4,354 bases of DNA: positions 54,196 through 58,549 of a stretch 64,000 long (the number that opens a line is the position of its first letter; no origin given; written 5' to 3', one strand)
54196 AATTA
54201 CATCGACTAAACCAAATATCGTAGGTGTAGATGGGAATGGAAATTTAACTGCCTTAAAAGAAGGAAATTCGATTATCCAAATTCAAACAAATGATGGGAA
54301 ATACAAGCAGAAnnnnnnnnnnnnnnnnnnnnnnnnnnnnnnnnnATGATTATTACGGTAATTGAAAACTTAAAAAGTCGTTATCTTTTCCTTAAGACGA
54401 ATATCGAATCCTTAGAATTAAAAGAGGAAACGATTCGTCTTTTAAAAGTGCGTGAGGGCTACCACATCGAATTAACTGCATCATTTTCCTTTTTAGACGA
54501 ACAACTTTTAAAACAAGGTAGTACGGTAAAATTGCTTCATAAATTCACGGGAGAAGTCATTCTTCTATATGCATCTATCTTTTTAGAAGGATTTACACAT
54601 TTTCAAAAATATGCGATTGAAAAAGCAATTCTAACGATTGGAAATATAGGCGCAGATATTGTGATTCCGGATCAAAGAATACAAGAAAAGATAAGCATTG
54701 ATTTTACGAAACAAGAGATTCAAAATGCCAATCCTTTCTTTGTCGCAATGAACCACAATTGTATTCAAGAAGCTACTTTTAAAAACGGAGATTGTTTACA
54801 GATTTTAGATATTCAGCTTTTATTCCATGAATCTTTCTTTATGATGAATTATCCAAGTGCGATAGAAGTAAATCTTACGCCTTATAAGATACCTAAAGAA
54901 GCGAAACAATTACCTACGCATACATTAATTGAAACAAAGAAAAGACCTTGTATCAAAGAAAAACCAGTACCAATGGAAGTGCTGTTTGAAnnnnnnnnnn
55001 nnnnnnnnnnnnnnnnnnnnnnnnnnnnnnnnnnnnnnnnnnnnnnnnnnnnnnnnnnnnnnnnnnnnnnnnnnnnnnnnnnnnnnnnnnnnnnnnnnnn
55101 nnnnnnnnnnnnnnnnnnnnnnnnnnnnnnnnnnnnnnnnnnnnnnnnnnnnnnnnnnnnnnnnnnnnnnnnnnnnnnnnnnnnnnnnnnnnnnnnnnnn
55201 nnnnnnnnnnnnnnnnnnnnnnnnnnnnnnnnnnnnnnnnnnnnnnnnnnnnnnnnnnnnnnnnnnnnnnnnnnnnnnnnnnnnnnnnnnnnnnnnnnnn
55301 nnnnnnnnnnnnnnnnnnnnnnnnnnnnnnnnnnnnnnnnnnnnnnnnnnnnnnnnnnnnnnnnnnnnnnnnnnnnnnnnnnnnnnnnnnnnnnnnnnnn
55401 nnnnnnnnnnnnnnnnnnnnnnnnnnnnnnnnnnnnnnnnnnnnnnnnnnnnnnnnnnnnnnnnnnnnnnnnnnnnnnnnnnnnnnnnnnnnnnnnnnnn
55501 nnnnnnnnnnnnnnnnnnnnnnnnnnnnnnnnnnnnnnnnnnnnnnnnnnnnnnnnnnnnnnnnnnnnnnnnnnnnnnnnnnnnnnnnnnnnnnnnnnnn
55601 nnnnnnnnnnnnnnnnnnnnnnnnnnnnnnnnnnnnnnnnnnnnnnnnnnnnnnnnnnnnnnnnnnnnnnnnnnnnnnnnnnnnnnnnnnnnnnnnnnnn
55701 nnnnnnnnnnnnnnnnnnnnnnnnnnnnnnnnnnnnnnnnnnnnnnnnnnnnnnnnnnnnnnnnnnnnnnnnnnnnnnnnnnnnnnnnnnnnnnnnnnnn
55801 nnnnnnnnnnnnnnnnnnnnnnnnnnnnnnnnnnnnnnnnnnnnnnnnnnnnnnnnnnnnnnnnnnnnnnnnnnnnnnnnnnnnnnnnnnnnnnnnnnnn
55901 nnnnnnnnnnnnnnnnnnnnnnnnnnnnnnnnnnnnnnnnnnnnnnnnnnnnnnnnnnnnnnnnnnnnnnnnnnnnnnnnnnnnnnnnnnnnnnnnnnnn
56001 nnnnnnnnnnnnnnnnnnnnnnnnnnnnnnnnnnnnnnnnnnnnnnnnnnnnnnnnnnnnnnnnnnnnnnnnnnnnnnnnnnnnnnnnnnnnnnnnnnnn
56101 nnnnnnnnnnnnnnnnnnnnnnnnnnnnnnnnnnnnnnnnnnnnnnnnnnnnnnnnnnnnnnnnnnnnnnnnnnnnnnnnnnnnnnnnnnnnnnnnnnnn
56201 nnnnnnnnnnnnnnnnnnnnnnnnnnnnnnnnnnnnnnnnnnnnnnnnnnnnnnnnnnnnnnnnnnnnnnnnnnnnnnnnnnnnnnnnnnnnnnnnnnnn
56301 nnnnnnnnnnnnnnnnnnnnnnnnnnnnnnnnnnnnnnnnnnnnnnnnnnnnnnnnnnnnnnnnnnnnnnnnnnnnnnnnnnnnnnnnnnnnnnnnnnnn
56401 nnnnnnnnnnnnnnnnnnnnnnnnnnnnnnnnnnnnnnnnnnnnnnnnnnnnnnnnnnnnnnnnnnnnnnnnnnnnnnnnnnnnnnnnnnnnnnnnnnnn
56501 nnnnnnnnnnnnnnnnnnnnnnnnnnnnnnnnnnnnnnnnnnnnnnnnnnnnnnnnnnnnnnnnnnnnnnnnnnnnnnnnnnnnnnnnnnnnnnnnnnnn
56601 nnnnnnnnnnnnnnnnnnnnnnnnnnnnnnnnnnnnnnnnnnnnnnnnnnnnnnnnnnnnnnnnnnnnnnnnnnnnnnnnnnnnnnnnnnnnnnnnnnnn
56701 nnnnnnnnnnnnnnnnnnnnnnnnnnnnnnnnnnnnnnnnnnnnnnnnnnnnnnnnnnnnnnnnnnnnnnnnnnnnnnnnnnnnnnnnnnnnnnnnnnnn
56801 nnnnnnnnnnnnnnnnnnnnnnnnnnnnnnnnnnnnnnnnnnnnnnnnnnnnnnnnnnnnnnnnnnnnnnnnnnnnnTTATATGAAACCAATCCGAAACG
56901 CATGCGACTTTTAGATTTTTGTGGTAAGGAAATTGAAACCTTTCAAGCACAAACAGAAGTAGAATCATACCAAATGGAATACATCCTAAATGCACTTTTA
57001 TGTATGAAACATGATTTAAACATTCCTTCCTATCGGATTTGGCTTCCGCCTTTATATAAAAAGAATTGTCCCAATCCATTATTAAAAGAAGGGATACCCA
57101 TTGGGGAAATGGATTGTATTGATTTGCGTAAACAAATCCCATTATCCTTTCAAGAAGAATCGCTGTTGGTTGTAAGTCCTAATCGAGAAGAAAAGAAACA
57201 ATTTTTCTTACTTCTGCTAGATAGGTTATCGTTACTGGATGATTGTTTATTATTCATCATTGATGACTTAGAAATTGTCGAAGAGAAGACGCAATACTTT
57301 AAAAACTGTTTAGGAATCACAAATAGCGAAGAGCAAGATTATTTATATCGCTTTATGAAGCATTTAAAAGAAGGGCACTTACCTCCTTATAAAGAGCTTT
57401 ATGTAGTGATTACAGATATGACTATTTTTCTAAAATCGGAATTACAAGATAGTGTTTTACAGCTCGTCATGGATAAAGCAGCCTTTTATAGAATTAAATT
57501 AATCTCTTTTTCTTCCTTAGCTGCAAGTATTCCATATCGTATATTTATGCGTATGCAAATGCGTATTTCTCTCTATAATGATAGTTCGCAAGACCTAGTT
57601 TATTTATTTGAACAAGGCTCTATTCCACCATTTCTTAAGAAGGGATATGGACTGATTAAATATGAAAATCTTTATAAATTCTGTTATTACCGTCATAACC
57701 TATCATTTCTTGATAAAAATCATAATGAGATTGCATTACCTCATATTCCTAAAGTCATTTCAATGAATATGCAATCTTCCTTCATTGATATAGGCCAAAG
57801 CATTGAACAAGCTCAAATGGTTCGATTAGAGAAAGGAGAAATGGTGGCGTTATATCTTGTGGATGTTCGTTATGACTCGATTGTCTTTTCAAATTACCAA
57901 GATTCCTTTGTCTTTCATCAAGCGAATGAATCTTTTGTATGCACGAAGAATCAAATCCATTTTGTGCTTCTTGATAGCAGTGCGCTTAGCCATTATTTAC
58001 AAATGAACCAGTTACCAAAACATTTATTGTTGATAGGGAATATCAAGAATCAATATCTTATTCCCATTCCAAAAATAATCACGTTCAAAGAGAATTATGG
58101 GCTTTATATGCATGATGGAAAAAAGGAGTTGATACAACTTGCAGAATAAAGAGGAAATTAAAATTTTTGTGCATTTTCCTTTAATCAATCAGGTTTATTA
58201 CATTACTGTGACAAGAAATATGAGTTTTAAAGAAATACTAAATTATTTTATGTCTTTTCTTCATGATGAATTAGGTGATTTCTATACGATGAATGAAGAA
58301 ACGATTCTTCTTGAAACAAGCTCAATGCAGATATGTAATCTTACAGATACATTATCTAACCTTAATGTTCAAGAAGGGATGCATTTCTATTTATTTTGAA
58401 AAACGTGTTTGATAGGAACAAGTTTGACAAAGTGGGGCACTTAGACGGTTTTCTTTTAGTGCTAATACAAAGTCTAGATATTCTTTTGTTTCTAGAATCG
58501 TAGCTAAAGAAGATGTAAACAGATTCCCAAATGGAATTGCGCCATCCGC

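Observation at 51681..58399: Compact non-canonical type VIIb-like secretion operon lacking EssA, EssB/YukC, EsaA/YueB and any LXG toxin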

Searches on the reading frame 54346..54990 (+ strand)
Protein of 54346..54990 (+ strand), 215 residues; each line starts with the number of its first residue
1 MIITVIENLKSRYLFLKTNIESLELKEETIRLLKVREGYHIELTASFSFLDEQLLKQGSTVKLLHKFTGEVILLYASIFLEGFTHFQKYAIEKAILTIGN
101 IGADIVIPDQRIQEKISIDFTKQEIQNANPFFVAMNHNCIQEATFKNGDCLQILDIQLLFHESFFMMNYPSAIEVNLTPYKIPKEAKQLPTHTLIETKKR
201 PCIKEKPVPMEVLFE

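Call 58: search_solved_structures(query=A6, max_evalue=1, show_alignments=2)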
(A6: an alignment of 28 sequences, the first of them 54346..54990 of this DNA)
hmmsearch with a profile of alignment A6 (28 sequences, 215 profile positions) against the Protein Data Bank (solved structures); distinct sequences matched with E-value up to 1: 21.
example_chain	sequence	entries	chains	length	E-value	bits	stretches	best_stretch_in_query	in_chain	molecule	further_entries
3fm8_A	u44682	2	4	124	0.00013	24.6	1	69-154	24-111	Kinesin-like protein KIF13B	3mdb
6cah_A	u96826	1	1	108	0.00033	23.3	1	95-168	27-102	ABC transporter ATP-binding/permease protein Rv1747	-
2fez_A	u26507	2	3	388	0.00037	23.2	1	59-162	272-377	Probable regulatory protein embR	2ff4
5djo_A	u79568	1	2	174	0.00075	22.2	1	68-154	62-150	Kinesin-like protein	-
6hc1_A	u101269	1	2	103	0.0017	21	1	87-164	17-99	GGDEF domain protein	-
6hc0_B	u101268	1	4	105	0.0017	21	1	87-164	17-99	GGDEF domain protein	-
2aff_A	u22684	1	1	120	0.0029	20.2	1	98-162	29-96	Antigen KI-67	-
1r21_A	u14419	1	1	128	0.0034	20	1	98-162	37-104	Antigen Ki-67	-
6hbz_A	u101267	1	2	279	0.015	17.9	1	87-165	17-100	GGDEF domain protein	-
2kkl_A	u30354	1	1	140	0.024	17.2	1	89-164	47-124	Uncharacterized protein Mb1858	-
2kfu_A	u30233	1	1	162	0.035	16.7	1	89-164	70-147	Rv1827 pThr 22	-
6i2p_D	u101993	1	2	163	0.035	16.7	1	89-164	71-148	Glycogen accumulation regulator GarA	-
7rj3_A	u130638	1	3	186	0.046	16.3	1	90-164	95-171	Glycogen accumulation regulator GarA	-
2kb3_A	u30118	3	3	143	0.092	15.3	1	91-164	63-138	Oxoglutarate dehydrogenase inhibitor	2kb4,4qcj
8p5x_G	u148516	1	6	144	0.093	15.3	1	91-164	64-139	Oxoglutarate dehydrogenase inhibitor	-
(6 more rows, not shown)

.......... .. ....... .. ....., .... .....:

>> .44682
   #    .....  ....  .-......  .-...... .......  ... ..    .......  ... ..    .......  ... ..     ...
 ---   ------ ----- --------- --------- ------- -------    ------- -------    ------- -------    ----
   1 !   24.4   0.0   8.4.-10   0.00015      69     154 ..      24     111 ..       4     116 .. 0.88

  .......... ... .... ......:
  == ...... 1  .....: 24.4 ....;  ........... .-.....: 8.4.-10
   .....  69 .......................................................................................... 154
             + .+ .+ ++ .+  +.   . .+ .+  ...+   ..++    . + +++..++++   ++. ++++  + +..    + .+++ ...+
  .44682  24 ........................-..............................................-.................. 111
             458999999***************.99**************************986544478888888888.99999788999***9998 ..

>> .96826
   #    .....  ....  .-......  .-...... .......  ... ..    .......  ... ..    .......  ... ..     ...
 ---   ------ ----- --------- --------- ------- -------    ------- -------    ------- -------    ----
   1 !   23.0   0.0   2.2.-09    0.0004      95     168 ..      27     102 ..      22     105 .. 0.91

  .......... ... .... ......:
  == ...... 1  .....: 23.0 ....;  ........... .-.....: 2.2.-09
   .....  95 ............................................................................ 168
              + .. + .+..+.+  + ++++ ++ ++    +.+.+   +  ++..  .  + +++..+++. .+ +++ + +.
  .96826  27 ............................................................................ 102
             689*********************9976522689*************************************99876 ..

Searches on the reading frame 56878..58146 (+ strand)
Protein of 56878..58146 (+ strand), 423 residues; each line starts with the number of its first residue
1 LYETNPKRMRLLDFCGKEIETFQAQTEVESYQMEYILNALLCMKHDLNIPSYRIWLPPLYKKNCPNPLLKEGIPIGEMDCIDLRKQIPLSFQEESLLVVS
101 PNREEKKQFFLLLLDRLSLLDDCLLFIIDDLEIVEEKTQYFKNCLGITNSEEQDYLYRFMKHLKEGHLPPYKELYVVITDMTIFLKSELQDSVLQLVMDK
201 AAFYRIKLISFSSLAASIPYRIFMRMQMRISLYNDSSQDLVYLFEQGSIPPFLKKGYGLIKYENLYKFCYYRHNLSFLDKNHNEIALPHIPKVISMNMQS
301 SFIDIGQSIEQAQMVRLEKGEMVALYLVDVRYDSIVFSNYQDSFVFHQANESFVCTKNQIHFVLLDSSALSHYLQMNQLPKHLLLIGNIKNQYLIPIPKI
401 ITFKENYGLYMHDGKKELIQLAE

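Call 59: search_solved_structures(query=A7, max_evalue=1, show_alignments=2)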
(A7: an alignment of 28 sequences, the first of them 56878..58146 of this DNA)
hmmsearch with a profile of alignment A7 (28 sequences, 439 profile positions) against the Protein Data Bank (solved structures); distinct sequences matched with E-value up to 1: 4.
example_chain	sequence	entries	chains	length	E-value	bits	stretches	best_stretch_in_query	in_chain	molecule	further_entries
4lya_A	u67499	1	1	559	2.8e-11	45.9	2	29-174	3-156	Uncharacterized protein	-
5fv0_A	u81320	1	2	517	4.4e-07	32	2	155-331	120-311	ESX secretion system protein EccC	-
2mr5_A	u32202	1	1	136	0.45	12.2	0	335-372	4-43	De novo designed Protein OR457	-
3n2s_A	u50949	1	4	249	0.67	11.7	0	170-212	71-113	NADPH-dependent nitro/flavin reductase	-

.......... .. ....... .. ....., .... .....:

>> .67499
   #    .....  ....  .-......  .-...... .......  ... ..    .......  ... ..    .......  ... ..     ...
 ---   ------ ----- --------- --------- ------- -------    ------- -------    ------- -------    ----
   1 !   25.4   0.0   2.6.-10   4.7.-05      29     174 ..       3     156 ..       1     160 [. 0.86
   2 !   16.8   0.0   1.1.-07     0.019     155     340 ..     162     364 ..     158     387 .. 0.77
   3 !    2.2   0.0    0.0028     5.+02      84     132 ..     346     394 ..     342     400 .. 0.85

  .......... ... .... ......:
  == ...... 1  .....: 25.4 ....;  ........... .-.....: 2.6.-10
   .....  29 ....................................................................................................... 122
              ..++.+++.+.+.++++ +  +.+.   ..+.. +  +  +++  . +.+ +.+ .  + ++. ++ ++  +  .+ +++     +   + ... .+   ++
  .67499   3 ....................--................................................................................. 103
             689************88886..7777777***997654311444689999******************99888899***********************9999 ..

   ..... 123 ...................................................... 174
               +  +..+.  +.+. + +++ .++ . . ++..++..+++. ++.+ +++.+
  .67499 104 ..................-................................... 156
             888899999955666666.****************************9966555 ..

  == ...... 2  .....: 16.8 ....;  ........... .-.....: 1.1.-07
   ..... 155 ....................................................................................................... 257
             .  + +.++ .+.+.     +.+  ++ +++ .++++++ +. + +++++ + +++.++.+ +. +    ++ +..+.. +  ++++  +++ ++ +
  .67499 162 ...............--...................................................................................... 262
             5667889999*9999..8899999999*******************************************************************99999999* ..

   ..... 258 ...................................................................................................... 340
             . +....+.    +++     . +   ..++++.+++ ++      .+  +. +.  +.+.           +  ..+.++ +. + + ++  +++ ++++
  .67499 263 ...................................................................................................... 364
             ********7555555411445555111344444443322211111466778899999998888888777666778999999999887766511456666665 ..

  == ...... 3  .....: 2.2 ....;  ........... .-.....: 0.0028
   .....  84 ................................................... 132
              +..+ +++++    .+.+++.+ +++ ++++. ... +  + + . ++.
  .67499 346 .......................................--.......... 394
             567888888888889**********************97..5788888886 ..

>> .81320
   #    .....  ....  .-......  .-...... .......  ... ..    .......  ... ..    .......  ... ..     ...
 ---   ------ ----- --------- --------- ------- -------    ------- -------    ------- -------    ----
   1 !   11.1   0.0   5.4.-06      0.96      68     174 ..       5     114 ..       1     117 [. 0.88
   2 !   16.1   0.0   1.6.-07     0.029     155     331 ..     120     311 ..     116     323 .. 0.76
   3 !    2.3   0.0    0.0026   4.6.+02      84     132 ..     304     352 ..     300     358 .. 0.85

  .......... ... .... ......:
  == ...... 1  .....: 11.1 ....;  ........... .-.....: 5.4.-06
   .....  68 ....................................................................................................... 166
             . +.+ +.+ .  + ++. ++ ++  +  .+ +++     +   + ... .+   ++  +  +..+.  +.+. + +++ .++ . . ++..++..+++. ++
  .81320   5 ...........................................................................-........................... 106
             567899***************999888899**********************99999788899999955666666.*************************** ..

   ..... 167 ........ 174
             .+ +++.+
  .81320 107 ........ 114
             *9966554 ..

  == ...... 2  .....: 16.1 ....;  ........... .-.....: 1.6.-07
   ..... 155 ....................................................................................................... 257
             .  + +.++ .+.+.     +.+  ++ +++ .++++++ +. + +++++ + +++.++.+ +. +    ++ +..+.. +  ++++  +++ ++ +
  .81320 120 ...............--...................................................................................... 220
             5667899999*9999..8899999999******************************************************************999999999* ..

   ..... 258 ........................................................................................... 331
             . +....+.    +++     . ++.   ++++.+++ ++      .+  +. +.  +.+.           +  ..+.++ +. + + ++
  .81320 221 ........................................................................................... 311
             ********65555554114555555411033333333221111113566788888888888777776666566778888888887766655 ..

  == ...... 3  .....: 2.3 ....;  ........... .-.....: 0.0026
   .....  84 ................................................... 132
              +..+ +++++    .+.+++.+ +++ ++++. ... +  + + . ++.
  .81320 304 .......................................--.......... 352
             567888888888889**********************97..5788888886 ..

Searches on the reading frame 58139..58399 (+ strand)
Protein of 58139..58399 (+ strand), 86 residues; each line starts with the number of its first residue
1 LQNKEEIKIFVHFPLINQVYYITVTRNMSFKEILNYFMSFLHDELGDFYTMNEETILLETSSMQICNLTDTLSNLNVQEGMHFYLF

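Call 3: search_protein_families(library=pfam, proteins=[window:58139-58399:+], max_evalue=1)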
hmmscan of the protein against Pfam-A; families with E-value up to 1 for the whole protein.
window:58139-58399:+ (86 aa): 0 families

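Call 4: search_protein_families(library=ncbifam, proteins=[window:58139-58399:+], max_evalue=1)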
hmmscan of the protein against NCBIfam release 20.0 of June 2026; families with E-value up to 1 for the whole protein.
window:58139-58399:+ (86 aa): 0 families

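Call 25: search_solved_structures(query=A2, max_evalue=10, show_alignments=3)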
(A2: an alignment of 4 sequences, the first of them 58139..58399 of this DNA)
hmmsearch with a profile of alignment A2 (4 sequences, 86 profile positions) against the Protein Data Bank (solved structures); distinct sequences matched with E-value up to 10: 10.
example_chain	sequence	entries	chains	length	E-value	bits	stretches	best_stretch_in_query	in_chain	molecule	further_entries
9i04_B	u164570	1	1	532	0.2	15.2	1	10-38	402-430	X-ray repair cross-complementing protein 5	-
1jeq_B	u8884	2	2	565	0.2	15.2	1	10-38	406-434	KU80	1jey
5y3r_B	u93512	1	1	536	0.2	15.2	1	10-38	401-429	X-ray repair cross-complementing protein 5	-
9igx_L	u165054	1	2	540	0.2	15.2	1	10-38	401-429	X-ray repair cross-complementing protein 5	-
6zha_C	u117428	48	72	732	0.2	15.2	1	10-38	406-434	X-ray repair cross-complementing protein 5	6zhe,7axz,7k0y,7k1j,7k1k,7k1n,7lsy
6erf_B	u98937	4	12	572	0.21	15.1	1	10-38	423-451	X-ray repair cross-complementing protein 5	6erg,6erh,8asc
8ag4_B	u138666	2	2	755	0.23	15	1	10-38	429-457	X-ray repair cross-complementing protein 5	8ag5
9edr_G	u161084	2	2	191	0.79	13.3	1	22-74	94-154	GTP-binding protein CIN4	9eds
9edt_G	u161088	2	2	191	0.79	13.3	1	22-74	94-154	GTP-binding protein CIN4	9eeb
9gb5_I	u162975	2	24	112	1.2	12.7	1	33-62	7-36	gp50 - Portal adaptor protein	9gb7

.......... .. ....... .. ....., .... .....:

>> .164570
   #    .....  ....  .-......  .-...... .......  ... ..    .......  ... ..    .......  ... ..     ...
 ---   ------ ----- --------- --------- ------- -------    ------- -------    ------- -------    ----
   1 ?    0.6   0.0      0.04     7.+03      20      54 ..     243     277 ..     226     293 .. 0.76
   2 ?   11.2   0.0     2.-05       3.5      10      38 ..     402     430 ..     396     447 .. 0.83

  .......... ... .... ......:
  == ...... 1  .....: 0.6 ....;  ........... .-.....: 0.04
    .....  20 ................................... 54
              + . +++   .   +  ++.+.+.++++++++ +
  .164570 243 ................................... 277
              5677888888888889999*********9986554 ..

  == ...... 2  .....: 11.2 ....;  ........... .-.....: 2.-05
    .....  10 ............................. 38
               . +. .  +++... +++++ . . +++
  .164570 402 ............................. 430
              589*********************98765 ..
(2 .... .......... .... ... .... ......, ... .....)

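Call 48: search_protein_families(library=pfam, alignment_id=A5, max_evalue=1)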
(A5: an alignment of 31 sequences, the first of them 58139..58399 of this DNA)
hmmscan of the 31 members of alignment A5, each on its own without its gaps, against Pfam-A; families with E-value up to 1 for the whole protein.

A. member 1, window:58139-58399:+ (86 aa): 0 families

B. families by the number of members that match (of 31 scanned): 13 families
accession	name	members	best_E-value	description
PF08817.16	YukD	9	0.0011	WXG100 protein secretion system (Wss), protein YukD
PF25822.1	UBL_USP40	4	0.098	USP40 ubiquitin-like domain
PF19201.5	DUF5873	1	0.012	Family of unknown function (DUF5873)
PF23289.1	Spectrin_5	1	0.025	Guanine nucleotide exchange factor DBS-like, spectrin-like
PF15180.11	NPBW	1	0.026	Neuropeptides B and W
PF23013.2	IML1_N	1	0.058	IML1 N-terminal double psi beta barrel domain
PF06003.18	SMN_Tudor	1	0.065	Survival motor neuron protein (SMN), Tudor domain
PF07475.17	Hpr_kinase_C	1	0.07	HPr Serine kinase C-terminal domain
PF22927.2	INT1_R3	1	0.073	Integrator complex subunit 1, R3 domain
PF18038.7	FERM_N_2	1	0.078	FERM N-terminal domain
PF08274.17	Zn_Ribbon_YjdM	1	0.086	PhnA Zinc-Ribbon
PF11470.14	TUG-UBL1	1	0.095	TUG ubiquitin-like domain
PF14981.11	FAM165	1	0.2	FAM165 family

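Call 49: search_solved_structures(query=A5, max_evalue=10, show_alignments=2)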
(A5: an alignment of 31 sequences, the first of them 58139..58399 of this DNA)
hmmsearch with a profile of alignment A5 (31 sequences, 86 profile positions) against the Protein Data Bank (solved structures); distinct sequences matched with E-value up to 10: 5.
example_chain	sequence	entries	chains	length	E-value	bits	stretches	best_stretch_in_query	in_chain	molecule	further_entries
5zmb_A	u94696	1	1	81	0.0007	22.9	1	8-85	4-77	ubiquintin-like protein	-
2daj_A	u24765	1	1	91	0.0052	20.2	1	4-79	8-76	KIAA0977 protein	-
6l0l_A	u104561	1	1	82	1.6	12.2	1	19-83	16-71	Hydra-1ubq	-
6zha_C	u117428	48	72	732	3.1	11.2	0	9-44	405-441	X-ray repair cross-complementing protein 5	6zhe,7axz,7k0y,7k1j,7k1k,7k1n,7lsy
8ag4_B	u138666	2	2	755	3.9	10.9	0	9-44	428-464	X-ray repair cross-complementing protein 5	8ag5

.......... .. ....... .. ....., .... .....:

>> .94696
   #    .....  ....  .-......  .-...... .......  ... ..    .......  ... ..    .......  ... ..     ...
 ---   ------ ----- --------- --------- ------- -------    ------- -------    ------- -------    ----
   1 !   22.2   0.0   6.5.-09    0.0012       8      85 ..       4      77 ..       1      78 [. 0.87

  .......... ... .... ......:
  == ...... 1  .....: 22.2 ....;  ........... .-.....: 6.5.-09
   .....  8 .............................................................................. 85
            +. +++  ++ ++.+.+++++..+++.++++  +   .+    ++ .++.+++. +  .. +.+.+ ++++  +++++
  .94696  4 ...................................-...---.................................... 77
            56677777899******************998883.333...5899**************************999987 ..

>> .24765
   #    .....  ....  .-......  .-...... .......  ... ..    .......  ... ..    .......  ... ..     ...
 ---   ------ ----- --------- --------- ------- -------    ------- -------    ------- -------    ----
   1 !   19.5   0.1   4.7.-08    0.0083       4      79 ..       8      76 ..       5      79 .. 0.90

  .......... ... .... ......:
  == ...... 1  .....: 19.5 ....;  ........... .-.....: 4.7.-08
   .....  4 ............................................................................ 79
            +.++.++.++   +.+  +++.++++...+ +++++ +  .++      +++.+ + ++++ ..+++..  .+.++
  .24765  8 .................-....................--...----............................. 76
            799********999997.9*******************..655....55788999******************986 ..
